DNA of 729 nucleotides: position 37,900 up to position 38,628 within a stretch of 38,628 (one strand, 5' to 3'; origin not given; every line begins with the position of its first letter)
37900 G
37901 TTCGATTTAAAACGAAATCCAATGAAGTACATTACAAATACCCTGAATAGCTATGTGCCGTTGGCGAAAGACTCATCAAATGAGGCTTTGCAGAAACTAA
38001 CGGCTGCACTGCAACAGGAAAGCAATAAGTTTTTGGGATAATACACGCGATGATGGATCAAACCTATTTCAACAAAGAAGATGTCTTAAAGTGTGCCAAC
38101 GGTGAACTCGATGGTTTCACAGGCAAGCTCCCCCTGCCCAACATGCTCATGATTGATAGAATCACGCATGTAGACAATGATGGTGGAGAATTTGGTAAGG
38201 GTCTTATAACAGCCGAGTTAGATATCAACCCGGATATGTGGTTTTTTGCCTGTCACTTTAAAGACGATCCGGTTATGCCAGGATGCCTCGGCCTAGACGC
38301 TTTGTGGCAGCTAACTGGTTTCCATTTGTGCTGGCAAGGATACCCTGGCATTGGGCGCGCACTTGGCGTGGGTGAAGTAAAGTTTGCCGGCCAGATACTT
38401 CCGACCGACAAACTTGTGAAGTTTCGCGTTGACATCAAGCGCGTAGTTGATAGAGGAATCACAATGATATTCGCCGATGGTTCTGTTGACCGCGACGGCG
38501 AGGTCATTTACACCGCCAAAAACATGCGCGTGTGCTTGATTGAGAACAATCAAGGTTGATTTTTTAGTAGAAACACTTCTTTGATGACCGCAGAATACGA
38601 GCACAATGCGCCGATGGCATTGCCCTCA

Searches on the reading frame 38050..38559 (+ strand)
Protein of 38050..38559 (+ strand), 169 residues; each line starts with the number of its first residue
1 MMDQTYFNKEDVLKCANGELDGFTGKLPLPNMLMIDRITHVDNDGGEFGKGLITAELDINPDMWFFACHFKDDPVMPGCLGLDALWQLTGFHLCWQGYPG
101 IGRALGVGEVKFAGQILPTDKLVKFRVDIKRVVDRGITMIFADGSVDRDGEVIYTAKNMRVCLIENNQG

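Call 31: search_protein_families(library=pfam, proteins=[window:38050-38559:+], max_evalue=0.00001)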
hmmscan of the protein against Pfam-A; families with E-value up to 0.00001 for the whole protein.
window:38050-38559:+ (169 aa): 1 family
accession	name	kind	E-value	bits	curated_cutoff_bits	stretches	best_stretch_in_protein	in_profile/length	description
PF07977.19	FabA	-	6.9e-48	162.2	23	1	27-157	1-138/138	FabA-like domain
